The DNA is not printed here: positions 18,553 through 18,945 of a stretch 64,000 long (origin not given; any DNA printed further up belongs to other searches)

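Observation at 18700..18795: Phage mini-gene encoding a bare type-IV prepilin N-terminus, translationally coupled to the next gene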

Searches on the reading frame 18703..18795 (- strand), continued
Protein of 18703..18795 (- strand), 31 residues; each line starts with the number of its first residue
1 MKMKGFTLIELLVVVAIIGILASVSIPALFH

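Call 71: search_solved_structures(query=window:18703-18789:-, max_evalue=0.01, show_alignments=3)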
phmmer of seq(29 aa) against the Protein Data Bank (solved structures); distinct sequences matched with E-value up to 0.01: 17.
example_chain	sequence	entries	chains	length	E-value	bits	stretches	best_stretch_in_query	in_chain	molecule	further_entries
9egp_A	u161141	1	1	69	1.4e-07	33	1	2-26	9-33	Geopilin domain 1 protein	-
7tgg_A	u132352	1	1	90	2e-07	32.6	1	2-26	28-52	Geopilin domain 1 protein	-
9laa_A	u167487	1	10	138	7.3e-07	30.9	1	2-26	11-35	Type IV pilin protein PilA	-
2m7g_A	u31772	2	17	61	2e-05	26.7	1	4-26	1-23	Geopilin domain 1 protein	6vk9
8tum_e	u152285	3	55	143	5.3e-05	25.5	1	4-26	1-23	Type IV major pilin protein PilA | Pilin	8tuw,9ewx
1oqw_A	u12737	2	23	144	6.5e-05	25.2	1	4-26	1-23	Fimbrial protein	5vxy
5kua_A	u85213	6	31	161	7.9e-05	25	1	4-26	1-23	pilin | Neisseria meningitidis PilE variant SB-GATDH | Neisseria meningitidis PilE, SB-DATDH variant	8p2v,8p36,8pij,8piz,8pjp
3sok_A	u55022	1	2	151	8.3e-05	24.9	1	4-26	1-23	Fimbrial protein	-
8p3b_A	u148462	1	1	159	8.4e-05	24.9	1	4-26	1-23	Fimbrial protein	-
2hi2_A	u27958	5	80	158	8.8e-05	24.9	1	4-26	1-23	Fimbrial protein | PilA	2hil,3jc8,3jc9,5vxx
1ay2_A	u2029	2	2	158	8.8e-05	24.9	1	4-26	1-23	TYPE 4 PILIN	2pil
8tj2_C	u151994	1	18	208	0.00025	23.5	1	4-26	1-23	Type IV major pilin protein PilA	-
8tob_GA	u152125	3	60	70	0.00026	23.5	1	5-26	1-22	Fimbrial protein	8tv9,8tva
9xnc_G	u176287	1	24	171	0.0008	22.1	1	3-26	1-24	Bacteria pilus (like)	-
9lab_B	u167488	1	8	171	0.0013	21.5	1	2-26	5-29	MSHA major pilin subunit MshA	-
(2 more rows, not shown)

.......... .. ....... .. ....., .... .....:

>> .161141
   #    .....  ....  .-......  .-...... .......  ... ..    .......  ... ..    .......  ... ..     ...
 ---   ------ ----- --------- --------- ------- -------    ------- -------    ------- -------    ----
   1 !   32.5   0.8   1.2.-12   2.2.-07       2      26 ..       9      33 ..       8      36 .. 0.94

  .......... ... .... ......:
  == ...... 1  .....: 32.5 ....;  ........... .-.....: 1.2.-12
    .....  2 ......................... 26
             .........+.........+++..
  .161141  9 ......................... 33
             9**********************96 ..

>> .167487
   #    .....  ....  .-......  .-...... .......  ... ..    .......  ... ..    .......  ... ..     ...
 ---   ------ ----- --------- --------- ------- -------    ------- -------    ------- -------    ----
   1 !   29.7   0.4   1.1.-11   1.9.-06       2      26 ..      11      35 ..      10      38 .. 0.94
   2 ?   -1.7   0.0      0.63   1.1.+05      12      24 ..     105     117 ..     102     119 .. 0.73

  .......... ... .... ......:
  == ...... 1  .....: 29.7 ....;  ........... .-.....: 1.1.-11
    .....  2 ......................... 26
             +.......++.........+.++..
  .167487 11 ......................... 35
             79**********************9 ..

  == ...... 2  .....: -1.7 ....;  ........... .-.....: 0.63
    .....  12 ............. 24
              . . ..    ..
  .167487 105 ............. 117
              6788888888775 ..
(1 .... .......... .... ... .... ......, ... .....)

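Call 76: find_related_loci(query=A1, collection=genome_contigs, flank=1500)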
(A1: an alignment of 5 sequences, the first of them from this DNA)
Query A1 (31 aa) in genome_contigs; peptide patterns used: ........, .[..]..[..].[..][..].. (x = any residue, [..] = any of these).
600 stretches matched a pattern (row limit reached: there are more); 398 encode a relative of the query (tblastn E <= 1e-3); the best 80 are kept; 80 distinct loci.
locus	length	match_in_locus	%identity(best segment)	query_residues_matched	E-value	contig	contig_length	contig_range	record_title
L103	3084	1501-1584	79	1-28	1e-10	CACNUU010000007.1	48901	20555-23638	MAG: uncultured Pelagibacteraceae bacterium isolate AH-287-D11 genome assembly, contig: AH-287-D11_NODE_7, whole genome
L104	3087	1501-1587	76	1-29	1e-10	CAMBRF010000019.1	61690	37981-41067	MAG: PVC group bacterium isolate MiH-14oct19-80 genome assembly, contig: MiH-14oct19-C698, whole genome shotgun sequence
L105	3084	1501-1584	82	1-28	2e-10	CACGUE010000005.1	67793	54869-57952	uncultured Pelagibacteraceae bacterium isolate AG-426-C20 genome assembly, contig: AG-426-C20_NODE_5, whole genome shotg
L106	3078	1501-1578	85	4-29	2e-10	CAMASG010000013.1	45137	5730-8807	MAG: Akkermansia muciniphila isolate LH-05nov19-220 genome assembly, contig: LH-05nov19-C1374, whole genome shotgun sequ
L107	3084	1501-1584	82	1-28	3e-10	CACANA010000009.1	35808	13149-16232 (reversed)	uncultured Pelagibacteraceae bacterium isolate AG-898-D09 genome assembly, contig: AG-898-D09_NODE_9, whole genome shotg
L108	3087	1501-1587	66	2-30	4e-10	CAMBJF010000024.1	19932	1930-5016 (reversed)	MAG: uncultured Ruminococcus sp. isolate ERR1855543_bin.32_metaWRAP_v1.3_MAG genome assembly, contig: ERZ9514765.983, wh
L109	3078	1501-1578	81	4-29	4e-10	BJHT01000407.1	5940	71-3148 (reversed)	Verrucomicrobiota bacterium LBMAG_Verrucomicrobia_hypo.bin2 DNA, sequence407, whole genome shotgun sequence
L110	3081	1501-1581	78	1-27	5e-10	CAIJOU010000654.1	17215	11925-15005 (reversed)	MAG: Candidatus Hydrogenedentes bacterium isolate MJ-2014_bin-0815 genome assembly, contig: bin-0815:654/967, whole geno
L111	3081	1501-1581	74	3-29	6e-10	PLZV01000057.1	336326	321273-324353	MAG: Verrucomicrobia bacterium isolate palsa_1439 73.20120700_P3D.107_contig_11269, whole genome shotgun sequence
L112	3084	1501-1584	79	2-29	6e-10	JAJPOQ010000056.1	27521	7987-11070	MAG: Lentisphaeraceae bacterium isolate S10.bin.24 k141_216600, whole genome shotgun sequence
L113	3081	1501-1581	78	3-29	5e-10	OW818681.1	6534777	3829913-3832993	metagenome genome assembly, chromosome: 1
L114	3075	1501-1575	84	5-29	8e-10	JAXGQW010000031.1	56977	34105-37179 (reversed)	MAG: Verrucomicrobiota bacterium isolate AnMBR.bin335 bin335_31, whole genome shotgun sequence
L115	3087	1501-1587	69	1-29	7e-10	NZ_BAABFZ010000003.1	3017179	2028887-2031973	Bremerella cremea strain JCM 17758 sequence3, whole genome shotgun sequence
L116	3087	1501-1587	72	1-29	7e-10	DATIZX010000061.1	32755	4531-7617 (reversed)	MAG TPA_asm: Verrucomicrobiia bacterium isolate SMAG_U15312 k141_4972283, whole genome shotgun sequence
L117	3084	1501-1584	64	2-29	9e-10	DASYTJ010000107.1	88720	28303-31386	MAG TPA_asm: Thermoanaerobaculia bacterium isolate SMAG_U4564 k141_2720809, whole genome shotgun sequence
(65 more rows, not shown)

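Call 79: search_dna_similar(query=L097:2782-3894:+, collection=phages, mode=protein, max_rows=12)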
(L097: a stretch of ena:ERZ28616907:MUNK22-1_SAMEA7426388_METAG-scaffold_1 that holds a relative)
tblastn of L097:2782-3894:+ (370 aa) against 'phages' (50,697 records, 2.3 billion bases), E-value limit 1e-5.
Records with a match: 500; places in all: 500; records where one place covers at least 80% of the query: 467.
Best place of each record, by identity: <60% 500.
By first word of the organism name: Salmonella 166; Escherichia 62; Klebsiella 55; Erwinia 29; Aeromonas 26; Acinetobacter 23; Serratia 22; Vibrio 22; Dickeya 19; Prevotella 15; and 18 more.
By host as written in the record: - 50; Salmonella enterica 26; Klebsiella pneumoniae 24; Salmonella enterica subsp. enterica serovar Enteritidis PT1 21; Erwinia amylovora 21; Salmonella enterica subsp. enterica serovar Typhimurium 18; Escherichia coli 17; Prevotella sp. 15; and 152 more.
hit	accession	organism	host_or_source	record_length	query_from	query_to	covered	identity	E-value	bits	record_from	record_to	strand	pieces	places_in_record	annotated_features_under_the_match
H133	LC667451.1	Burkholderia phage FLC9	Burkholderia glumae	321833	28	355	89%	41.3%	2e-72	250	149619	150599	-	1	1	hypothetical protein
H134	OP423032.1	Salmonella phage vB_Hercules_SET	Salmonella enterica serovar Typhimurium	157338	26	350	88%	39.7%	1e-47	179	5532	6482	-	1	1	hypothetical protein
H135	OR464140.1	Salmonella phage CRW-SP2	Salmonella enterica subsp. enterica ...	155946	16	355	92%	37.9%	2e-46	175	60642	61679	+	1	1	hypothetical protein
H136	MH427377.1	Escherichia phage vB_EcoM_Sa157lw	Escherichia coli O157:H7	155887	26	350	88%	39.4%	3e-47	177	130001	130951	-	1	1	hypothetical protein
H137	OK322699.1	Escherichia phage Sa157lw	Escherichia coli ATCC 43888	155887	26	350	88%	39.4%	3e-47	177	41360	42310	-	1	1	hypothetical protein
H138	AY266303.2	Aeromonas phage Aeh1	Aeromonas hydrophila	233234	41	349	84%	41.3%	3e-46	174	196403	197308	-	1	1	hypothetical protein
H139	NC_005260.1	Aeromonas phage Aeh1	Aeromonas hydrophila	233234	41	349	84%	41.3%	3e-46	174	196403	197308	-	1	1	hypothetical protein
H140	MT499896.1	Salmonella phage vB_SentM_sal1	Salmonella enterica subsp. enterica ...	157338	33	350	86%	40.1%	5e-45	171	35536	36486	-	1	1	hypothetical protein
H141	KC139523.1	Salmonella phage FSL SP-063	Salmonella enterica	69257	26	350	88%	39.1%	4e-47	177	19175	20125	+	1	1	hypothetical protein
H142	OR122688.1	Salmonella phage vB_SenM-AKM_ssTn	Salmonella sp.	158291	26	350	88%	39.1%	4e-47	177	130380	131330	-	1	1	hypothetical protein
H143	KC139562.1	Salmonella phage FSL SP-029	Salmonella enterica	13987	26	350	88%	39.1%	8e-47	176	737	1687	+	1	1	hypothetical protein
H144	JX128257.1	Escherichia phage ECML-4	Escherichia coli O157:H7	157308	26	350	88%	39.1%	8e-47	176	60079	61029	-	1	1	hypothetical protein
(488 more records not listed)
